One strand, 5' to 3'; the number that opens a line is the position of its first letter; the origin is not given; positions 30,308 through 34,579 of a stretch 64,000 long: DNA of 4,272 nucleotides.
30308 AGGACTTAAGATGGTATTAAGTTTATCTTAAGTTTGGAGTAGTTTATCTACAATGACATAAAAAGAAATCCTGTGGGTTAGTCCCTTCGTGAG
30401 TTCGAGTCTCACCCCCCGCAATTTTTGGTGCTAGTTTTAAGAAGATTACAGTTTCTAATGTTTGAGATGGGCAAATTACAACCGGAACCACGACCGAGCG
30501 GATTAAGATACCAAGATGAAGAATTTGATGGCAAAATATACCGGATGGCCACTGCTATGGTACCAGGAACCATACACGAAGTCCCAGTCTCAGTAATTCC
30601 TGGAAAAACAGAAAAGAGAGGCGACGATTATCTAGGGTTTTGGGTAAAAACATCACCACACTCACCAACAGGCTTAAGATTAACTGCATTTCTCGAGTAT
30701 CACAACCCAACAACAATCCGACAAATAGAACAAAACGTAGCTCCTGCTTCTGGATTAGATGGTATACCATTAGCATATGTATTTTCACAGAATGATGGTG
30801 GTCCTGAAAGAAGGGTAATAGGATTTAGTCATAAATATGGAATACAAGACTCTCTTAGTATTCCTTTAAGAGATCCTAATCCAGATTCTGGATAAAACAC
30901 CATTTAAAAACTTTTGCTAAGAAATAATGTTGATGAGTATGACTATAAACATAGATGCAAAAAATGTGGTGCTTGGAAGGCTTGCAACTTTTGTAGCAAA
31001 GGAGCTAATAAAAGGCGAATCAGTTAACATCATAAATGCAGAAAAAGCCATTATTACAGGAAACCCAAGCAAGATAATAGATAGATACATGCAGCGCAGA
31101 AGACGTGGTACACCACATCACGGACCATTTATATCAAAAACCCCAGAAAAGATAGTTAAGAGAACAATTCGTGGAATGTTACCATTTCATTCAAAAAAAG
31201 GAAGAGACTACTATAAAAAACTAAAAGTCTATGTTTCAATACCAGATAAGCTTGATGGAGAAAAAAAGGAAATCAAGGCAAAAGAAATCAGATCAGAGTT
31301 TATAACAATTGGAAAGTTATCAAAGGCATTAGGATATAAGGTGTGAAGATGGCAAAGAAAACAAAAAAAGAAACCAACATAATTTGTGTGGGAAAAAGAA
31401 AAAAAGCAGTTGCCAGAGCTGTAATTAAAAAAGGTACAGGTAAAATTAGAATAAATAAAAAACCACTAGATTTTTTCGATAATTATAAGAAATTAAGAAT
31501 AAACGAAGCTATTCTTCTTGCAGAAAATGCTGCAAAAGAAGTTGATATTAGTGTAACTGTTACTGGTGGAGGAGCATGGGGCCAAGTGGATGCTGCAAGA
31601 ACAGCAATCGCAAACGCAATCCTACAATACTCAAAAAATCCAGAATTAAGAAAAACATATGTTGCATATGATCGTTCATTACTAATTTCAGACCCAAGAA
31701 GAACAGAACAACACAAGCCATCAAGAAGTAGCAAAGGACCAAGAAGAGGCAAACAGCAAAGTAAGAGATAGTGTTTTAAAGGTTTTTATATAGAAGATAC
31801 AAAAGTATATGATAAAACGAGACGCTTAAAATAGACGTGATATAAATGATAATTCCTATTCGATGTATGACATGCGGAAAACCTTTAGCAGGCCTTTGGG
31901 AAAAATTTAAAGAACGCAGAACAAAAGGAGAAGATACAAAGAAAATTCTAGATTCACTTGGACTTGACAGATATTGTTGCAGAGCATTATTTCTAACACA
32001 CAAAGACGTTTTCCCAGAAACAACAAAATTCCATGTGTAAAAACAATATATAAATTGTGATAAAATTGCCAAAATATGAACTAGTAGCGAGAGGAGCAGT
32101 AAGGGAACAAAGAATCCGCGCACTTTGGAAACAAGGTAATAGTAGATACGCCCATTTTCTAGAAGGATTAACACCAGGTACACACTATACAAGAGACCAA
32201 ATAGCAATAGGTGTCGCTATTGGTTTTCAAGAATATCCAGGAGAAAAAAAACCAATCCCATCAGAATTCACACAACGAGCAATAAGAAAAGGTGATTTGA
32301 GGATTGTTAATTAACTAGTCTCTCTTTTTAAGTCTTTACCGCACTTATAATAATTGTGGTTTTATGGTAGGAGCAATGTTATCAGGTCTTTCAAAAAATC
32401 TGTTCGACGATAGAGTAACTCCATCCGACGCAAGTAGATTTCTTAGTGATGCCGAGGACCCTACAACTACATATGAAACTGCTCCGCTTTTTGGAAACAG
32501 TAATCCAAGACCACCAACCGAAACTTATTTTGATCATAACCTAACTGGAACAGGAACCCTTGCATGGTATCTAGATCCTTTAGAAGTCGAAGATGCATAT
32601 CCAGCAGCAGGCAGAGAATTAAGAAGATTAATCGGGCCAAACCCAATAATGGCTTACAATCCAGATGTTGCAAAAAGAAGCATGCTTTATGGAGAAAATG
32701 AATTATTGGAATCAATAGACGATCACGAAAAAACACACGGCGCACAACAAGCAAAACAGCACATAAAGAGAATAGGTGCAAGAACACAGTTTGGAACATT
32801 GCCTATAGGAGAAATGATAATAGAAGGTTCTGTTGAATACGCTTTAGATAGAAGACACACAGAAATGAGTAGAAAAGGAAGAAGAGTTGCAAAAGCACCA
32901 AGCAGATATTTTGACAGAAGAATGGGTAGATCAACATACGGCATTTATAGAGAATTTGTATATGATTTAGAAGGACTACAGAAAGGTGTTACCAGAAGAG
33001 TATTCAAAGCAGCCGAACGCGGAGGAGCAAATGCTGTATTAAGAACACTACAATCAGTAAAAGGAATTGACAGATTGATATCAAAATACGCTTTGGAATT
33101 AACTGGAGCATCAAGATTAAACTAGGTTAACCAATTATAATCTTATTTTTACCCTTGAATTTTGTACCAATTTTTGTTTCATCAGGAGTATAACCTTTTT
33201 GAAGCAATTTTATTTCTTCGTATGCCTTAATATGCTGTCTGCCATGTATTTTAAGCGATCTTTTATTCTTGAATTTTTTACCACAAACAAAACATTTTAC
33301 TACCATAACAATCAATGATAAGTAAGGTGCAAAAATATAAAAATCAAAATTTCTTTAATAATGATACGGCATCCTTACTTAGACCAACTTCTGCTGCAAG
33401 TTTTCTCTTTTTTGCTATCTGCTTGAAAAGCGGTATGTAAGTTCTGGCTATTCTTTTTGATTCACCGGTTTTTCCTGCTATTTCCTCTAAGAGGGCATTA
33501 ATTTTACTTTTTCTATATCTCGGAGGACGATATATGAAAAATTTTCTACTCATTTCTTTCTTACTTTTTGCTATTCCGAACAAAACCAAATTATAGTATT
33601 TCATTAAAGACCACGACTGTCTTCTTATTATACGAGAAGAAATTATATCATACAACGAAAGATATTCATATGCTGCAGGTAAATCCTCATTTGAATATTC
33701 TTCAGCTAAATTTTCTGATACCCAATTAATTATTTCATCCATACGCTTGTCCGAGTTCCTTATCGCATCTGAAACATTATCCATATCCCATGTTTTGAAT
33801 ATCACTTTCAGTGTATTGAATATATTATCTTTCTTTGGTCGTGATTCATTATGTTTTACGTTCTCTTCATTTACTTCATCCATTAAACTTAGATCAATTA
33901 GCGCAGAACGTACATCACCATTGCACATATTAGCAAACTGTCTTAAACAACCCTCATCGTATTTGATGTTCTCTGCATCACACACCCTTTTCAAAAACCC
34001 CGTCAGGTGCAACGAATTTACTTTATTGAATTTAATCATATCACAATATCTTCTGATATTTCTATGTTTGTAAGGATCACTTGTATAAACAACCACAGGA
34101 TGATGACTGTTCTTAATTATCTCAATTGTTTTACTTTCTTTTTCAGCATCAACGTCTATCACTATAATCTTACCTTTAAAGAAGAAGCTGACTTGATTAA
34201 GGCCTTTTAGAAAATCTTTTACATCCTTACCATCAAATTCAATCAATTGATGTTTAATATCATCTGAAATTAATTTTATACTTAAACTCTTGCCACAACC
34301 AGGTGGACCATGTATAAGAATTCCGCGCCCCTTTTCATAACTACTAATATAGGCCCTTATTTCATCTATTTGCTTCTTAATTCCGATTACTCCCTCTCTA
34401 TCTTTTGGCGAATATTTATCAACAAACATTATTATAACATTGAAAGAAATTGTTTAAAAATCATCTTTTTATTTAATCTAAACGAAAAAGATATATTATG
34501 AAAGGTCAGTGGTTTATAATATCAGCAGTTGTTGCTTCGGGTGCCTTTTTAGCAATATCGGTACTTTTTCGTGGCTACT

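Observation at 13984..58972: Dispersed class of ~18 orphan ORFs with non-native protein composition but native codons, wedged into conserved operon seams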

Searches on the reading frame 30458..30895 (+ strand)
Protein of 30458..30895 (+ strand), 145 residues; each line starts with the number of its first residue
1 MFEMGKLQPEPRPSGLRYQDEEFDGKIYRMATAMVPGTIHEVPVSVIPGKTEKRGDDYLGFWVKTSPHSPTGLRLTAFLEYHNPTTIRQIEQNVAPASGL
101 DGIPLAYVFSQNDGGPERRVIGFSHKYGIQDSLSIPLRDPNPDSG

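Call 7: search_protein_families(library=pfam, max_evalue=0.01, proteins=[window:30458-30895:+])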
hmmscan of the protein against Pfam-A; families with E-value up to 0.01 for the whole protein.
window:30458-30895:+ (145 aa): 0 families

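Call 43: search_protein_representatives(alignment_id=A5)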
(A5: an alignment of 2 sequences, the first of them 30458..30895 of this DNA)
Query: 2 sequences, 187 profile positions. Proteins with E-value up to 0.001 (for the whole library): 9; up to 1e-10: 4; up to 1e-30: 2. The best 9 are listed.
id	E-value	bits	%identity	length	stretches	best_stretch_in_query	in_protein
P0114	3.5e-83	294.5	-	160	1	1-187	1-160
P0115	1.6e-72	259.7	-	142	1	30-183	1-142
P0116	8.0e-15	71.6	-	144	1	7-130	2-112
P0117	4.9e-11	59.3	-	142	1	11-139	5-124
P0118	1.6e-10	57.6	-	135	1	11-142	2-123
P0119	5.1e-10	56.0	-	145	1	14-140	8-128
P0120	2.4e-07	47.3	-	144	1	12-135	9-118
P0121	3.2e-04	37.1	-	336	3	118-155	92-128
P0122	3.5e-04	36.9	-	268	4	92-140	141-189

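Call 81: find_related_loci(query=A10, collection=viral_contigs, flank=5000)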
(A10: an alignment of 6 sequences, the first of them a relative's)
Query A10 (160 aa) in viral_contigs; peptide patterns used: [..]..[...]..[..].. (x = any residue, [..] = any of these).
27 stretches matched a pattern, but none encodes a relative of the query by tblastn (E <= 1e-3).

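Call 84: search_protein_families(library=phrogs, max_evalue=0.01, proteins=[window:30458-30895:+])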
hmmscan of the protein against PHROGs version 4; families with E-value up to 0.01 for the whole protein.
window:30458-30895:+ (145 aa): 0 families

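Call 85: search_protein_families(library=padloc, max_evalue=0.01, proteins=[window:30458-30895:+])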
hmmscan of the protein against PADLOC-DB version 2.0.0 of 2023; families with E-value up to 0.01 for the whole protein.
window:30458-30895:+ (145 aa): 0 families

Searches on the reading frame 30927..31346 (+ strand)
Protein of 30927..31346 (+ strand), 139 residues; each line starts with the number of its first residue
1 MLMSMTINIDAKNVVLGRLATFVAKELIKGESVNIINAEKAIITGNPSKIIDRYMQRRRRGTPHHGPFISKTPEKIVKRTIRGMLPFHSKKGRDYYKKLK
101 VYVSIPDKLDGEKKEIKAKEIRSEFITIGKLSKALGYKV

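Call 15: search_protein_families(library=pfam, max_evalue=0.001, proteins=[window:30927-31346:+])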
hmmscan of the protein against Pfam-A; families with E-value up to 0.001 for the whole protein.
window:30927-31346:+ (139 aa): 1 family
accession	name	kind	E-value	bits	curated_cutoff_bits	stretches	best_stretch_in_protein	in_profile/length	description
PF00572.24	Ribosomal_L13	-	4.8e-17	62.6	23.8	1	6-104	3-115/119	Ribosomal protein L13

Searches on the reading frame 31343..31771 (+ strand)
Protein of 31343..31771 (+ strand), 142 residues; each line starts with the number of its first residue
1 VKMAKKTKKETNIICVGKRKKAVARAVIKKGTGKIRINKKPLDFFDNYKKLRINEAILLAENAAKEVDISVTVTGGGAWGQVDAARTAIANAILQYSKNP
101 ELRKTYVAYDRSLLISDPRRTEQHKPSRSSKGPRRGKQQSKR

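Call 17: search_protein_families(library=pfam, max_evalue=0.001, proteins=[window:31343-31771:+])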
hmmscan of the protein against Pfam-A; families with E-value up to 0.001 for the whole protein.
window:31343-31771:+ (142 aa): 1 family
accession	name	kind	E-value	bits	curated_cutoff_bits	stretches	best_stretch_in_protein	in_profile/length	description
PF00380.25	Ribosomal_S9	-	4.8e-30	105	22.5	1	17-142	1-121/121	Ribosomal protein S9/S16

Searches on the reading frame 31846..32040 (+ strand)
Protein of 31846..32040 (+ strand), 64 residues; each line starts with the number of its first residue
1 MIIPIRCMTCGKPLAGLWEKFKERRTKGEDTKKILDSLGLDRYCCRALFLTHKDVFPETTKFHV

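Call 17: search_protein_families(library=pfam, max_evalue=0.001, proteins=[window:31846-32040:+])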
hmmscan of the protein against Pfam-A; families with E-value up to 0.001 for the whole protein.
window:31846-32040:+ (64 aa): 1 family
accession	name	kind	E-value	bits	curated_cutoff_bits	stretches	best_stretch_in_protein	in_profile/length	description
PF01194.22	RNA_pol_N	-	2.9e-24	85.5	26.9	1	2-56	1-55/58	RNA polymerases N / 8 kDa subunit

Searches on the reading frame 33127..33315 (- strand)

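Call 17: search_protein_families(library=pfam, max_evalue=0.001, proteins=[window:33127-33315:-])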
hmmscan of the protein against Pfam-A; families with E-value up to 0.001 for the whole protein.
window:33127-33315:- (62 aa): 1 family
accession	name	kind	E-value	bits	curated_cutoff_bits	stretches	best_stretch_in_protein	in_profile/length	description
PF00096.32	zf-C2H2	-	1.8e-05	25.4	25.2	1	7-28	2-23/23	Zinc finger, C2H2 type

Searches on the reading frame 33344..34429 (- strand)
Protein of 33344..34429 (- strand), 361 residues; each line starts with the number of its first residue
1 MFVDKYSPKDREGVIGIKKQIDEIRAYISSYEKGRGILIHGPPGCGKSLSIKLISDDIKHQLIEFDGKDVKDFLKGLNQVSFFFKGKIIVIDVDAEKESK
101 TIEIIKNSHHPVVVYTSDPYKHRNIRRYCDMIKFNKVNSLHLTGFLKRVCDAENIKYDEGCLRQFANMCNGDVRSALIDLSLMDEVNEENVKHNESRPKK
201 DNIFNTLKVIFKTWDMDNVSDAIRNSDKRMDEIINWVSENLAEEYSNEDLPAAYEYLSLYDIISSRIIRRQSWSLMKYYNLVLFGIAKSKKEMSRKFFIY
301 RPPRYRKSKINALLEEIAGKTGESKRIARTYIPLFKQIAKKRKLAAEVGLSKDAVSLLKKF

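Call 17: search_protein_families(library=pfam, max_evalue=0.001, proteins=[window:33344-34429:-])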
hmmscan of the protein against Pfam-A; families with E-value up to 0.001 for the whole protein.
window:33344-34429:- (361 aa): 6 families
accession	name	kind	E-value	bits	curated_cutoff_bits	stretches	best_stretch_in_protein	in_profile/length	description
PF21960.2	RCF1-5-like_lid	-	2.1e-07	31.2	27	1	146-180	3-38/43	RCF1/5-like, AAA+ ATPase lid domain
PF00004.35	AAA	-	3.8e-07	31.1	21.2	1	37-82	1-38/131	ATPase family associated with various cellular activities (AAA)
PF03215.21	Rad17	-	4.8e-07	30.3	23.8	1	2-65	9-76/186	Rad17 P-loop domain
PF16193.11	AAA_assoc_2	-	5.9e-05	23.7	34.3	1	153-193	3-41/81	AAA C-terminal domain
PF00005.33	ABC_tran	-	0.00031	21.8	25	0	32-94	9-67/137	ABC transporter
PF13191.12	AAA_16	-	0.00059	20.8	32.6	0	18-61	6-51/167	AAA ATPase domain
